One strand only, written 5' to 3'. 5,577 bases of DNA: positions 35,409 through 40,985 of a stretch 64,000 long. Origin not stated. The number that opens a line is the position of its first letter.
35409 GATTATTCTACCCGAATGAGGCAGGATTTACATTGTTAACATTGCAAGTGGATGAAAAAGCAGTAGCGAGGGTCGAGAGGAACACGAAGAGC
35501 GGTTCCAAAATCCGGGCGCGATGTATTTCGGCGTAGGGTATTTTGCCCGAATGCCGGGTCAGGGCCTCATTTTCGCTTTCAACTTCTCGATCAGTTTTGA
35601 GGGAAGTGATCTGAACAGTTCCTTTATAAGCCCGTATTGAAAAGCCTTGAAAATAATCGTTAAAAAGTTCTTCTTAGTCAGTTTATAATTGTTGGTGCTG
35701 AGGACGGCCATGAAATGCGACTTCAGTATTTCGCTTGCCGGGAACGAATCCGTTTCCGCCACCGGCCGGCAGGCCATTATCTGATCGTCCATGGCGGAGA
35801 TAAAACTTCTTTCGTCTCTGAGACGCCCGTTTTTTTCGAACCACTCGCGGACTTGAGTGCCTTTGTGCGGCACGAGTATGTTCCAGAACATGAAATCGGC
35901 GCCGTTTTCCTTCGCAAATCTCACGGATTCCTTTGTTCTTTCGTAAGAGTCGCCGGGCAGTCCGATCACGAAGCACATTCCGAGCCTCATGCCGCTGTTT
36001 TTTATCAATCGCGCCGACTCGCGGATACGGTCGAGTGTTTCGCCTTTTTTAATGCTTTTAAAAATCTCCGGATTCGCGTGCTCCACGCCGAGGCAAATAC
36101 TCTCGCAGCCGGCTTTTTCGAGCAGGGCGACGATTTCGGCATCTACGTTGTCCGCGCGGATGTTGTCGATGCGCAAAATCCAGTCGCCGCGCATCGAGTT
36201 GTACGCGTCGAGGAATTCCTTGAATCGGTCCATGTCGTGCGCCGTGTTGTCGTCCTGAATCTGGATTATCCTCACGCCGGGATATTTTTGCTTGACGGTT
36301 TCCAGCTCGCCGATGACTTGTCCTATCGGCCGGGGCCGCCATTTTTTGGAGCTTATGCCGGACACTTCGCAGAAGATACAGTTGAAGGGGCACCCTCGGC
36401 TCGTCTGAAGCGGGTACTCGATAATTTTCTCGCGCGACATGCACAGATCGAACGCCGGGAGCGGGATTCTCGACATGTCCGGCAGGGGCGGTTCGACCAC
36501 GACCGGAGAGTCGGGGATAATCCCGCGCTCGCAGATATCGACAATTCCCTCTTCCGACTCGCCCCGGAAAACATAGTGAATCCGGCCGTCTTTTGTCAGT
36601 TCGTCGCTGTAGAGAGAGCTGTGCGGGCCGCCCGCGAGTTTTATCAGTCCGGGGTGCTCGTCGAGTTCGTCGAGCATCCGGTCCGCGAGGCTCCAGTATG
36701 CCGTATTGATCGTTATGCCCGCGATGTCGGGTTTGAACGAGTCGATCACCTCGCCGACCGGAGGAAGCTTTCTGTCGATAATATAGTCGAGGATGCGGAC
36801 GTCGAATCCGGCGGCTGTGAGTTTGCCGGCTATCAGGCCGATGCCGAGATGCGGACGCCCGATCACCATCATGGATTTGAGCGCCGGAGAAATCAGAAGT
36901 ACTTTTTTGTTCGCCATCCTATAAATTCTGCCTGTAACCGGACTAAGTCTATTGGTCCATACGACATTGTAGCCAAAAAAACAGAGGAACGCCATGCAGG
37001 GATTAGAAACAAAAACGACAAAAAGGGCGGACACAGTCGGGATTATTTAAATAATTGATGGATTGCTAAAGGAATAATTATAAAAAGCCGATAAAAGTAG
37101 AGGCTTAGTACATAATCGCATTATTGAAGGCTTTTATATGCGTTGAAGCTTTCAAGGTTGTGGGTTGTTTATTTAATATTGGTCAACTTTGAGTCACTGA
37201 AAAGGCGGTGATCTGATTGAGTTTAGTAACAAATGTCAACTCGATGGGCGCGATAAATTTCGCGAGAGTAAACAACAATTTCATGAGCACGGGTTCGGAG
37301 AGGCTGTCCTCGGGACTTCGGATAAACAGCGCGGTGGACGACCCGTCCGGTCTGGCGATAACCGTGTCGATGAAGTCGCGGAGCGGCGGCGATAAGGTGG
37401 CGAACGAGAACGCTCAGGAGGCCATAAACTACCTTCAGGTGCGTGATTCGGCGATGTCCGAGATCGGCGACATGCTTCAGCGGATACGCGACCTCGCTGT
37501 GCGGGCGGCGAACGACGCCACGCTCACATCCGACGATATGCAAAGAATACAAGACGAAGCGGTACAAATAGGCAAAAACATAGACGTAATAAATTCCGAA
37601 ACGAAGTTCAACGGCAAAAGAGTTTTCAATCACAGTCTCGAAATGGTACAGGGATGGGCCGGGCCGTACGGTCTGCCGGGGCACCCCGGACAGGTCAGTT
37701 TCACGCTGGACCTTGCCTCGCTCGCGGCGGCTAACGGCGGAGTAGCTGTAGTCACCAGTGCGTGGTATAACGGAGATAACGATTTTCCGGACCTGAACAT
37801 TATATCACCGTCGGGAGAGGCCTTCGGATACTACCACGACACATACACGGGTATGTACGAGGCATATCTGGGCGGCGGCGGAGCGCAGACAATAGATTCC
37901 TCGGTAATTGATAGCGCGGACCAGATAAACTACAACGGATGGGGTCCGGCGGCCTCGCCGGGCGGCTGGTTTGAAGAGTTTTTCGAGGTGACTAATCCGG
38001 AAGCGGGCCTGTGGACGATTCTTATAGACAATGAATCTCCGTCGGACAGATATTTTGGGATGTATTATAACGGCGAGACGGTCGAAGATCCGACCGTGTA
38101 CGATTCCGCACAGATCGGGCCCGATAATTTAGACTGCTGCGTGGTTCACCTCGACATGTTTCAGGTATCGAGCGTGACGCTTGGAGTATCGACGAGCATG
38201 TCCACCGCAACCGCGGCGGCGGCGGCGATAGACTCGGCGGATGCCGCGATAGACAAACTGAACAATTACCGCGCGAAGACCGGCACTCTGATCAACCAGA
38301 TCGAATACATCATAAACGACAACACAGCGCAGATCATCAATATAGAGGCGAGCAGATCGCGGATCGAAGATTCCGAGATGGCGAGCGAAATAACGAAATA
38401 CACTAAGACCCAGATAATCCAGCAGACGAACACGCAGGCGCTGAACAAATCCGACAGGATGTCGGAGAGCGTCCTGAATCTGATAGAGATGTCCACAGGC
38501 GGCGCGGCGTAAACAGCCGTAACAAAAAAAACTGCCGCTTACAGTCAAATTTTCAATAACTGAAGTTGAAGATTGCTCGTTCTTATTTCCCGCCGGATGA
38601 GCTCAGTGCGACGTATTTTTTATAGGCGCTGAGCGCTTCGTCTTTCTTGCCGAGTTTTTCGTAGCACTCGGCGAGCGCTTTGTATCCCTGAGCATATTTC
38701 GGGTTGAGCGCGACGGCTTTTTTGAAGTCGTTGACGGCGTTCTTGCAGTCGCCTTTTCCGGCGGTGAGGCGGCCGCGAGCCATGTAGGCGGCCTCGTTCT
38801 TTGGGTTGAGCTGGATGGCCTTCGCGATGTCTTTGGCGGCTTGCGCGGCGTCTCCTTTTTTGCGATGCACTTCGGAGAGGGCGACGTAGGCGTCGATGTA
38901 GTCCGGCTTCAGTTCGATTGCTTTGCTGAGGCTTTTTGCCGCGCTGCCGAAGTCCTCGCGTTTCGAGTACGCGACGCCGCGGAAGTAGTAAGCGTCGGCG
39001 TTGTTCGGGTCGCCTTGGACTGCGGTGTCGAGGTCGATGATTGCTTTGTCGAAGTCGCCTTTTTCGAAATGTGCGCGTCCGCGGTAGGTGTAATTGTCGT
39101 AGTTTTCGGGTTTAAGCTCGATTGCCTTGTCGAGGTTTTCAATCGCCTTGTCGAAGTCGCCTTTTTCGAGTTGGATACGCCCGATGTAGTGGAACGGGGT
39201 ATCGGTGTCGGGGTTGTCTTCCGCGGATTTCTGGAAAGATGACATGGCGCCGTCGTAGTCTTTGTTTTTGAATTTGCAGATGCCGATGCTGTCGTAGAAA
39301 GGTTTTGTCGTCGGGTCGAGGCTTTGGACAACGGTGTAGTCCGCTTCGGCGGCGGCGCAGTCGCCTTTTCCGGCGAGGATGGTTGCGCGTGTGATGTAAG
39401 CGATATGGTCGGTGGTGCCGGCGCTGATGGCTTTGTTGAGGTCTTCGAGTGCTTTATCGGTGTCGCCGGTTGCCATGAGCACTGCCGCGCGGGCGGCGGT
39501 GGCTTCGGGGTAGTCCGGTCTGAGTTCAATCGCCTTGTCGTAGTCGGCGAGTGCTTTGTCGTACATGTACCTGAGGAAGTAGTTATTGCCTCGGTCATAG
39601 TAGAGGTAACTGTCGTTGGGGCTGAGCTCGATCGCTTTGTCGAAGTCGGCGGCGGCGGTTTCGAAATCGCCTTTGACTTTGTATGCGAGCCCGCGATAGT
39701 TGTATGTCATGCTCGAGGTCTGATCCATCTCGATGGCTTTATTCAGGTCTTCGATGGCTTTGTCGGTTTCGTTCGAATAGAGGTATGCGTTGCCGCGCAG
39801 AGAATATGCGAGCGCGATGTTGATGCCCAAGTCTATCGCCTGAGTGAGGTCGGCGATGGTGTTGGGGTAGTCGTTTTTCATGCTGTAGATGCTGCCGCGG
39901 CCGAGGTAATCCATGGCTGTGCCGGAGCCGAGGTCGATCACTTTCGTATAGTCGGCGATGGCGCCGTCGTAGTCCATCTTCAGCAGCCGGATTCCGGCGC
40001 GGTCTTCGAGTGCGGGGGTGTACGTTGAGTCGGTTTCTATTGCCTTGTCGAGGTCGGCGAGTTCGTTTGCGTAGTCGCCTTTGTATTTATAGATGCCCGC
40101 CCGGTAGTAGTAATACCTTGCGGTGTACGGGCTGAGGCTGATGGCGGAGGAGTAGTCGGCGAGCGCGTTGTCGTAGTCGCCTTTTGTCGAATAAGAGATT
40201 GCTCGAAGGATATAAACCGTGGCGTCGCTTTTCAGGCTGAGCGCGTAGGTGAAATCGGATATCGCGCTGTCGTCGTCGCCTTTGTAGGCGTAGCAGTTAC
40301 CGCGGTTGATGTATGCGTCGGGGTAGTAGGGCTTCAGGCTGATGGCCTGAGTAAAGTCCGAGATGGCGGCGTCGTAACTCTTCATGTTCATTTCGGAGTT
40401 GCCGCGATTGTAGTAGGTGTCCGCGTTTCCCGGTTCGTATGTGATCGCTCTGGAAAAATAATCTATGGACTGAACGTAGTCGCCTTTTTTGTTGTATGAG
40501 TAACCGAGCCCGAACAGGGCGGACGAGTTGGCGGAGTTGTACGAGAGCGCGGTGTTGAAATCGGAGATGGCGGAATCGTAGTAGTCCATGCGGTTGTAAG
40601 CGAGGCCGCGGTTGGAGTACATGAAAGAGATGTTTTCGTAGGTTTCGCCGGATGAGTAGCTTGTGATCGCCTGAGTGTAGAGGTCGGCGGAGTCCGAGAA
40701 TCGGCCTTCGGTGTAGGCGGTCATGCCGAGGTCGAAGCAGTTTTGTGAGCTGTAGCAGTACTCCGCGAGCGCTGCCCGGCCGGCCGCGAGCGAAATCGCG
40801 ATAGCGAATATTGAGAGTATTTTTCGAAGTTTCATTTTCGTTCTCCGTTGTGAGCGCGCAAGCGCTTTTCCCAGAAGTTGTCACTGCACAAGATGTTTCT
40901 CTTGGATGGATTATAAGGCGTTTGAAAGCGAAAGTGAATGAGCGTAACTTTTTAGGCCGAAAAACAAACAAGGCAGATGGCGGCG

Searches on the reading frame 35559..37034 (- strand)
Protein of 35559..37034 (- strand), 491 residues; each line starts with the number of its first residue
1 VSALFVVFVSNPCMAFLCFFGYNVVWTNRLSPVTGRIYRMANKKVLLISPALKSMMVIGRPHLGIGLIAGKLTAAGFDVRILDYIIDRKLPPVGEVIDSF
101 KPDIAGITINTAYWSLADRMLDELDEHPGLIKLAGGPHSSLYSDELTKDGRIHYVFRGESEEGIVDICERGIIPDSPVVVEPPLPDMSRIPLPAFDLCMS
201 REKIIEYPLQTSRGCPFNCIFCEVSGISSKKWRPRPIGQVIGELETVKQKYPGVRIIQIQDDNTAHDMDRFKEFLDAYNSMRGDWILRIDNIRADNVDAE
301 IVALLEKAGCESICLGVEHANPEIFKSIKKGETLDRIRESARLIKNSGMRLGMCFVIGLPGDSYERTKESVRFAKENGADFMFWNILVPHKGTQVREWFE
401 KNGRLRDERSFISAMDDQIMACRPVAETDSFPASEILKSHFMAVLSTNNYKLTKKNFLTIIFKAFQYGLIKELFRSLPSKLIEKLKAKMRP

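Call 25: search_protein_families(library=pfam, proteins=[window:35559-37034:-], max_evalue=0.001)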
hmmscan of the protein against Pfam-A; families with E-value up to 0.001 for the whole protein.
window:35559-37034:- (491 aa): 2 families
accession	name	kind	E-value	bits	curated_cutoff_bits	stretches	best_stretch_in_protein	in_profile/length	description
PF04055.27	Radical_SAM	-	3.2e-18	66.9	29.5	1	210-374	2-166/166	Radical SAM superfamily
PF02310.24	B12-binding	-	8.7e-13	48.6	32.1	1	62-164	14-117/121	B12 binding domain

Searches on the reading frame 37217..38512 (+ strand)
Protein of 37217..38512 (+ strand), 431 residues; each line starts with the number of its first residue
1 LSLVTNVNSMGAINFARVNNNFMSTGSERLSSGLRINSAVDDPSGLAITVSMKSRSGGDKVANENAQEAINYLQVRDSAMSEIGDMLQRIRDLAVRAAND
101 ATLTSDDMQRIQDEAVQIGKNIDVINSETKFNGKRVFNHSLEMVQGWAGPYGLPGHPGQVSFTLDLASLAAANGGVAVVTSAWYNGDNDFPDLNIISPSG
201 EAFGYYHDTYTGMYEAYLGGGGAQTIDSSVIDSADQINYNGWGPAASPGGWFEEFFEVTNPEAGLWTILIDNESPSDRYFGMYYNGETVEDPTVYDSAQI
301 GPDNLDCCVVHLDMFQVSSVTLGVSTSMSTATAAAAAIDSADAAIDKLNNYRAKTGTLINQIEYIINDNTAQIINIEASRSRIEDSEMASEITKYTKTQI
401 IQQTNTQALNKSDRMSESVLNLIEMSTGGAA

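Call 25: search_protein_families(library=pfam, proteins=[window:37217-38512:+], max_evalue=0.001)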
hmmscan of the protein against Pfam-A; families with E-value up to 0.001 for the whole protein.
window:37217-38512:+ (431 aa): 2 families
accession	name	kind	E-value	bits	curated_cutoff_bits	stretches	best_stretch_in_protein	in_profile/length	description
PF00669.25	Flagellin_N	-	2.6e-29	102.5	26.6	1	5-139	3-136/139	Bacterial flagellin N-terminal helical region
PF00700.27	Flagellin_C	-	2.9e-14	53.6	23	1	338-423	1-86/86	Bacterial flagellin C-terminal helical region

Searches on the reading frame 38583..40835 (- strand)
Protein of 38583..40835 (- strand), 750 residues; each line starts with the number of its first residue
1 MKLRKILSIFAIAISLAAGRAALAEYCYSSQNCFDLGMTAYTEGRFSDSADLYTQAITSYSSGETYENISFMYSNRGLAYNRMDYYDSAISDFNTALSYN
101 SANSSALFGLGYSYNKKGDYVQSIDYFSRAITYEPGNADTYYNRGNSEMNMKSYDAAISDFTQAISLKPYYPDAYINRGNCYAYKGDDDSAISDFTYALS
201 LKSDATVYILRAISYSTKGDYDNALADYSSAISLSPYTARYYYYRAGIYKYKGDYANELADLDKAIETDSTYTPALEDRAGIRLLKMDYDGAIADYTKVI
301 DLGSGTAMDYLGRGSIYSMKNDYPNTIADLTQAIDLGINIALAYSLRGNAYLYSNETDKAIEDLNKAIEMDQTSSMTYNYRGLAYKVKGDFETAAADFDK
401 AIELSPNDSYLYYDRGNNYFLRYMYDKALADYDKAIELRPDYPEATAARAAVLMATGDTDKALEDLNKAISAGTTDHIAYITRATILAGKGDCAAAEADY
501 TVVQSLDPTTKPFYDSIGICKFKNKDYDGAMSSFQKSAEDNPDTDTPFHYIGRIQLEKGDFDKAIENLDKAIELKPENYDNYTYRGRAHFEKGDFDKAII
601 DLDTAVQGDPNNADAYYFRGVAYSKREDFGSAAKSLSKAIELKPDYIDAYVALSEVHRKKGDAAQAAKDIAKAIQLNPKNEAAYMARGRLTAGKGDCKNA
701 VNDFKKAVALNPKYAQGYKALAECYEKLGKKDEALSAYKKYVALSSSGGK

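Call 25: search_protein_families(library=pfam, proteins=[window:38583-40835:-], max_evalue=0.001)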
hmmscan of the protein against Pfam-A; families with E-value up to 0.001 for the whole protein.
window:38583-40835:- (750 aa): 34 families (the best 25 are shown)
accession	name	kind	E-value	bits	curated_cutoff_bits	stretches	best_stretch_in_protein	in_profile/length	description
PF00515.34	TPR_1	-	4.3e-103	333.8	27.8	10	138-170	1-33/34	Tetratricopeptide repeat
PF07719.23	TPR_2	-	4e-97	310.9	27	8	377-408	3-34/34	Tetratricopeptide repeat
PF13181.12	TPR_8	-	1.3e-71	231.1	25.7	4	138-169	1-32/34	Tetratricopeptide repeat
PF13414.12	TPR_11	-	3.5e-69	228.7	26.8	10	586-625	1-40/42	TPR repeat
PF13432.12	TPR_16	-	2.2e-63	210.6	32.7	7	552-613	4-65/65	Tetratricopeptide repeat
PF13431.12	TPR_17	-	4.4e-54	176.7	24.4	1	704-735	2-33/34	Tetratricopeptide repeat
PF13424.12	TPR_12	-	6.7e-47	158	30.1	2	683-744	12-74/77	Tetratricopeptide repeat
PF13371.12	TPR_9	-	1.1e-46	157.2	35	2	553-615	3-65/73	Tetratricopeptide repeat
PF14559.12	TPR_19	-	2.9e-41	140.1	25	6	556-616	2-62/68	Tetratricopeptide repeat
PF13428.12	TPR_14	-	1.7e-39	130.6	23.5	0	443-484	1-42/44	Tetratricopeptide repeat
PF13174.12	TPR_6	-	2.9e-26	90.7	26.3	0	106-135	2-31/33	Tetratricopeptide repeat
PF23914.1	TPR_CcmH_CycH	-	4.2e-25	88.9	42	2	594-712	31-152/158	Cytochrome c-type biogenesis protein H TPR domain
PF12569.14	NatA_aux_su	-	7.5e-24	85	33.3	2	615-677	194-256/515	N-terminal acetyltransferase A, auxiliary subunit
PF25062.1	ARM_TT21_N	-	7.1e-16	59.1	40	2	540-656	94-211/222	Tetratricopeptide repeat protein 21 N-terminal ARM repeat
PF12895.13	ANAPC3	-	4.5e-14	52.9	27.2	1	558-636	2-79/82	Anaphase-promoting complex, cyclosome, subunit 3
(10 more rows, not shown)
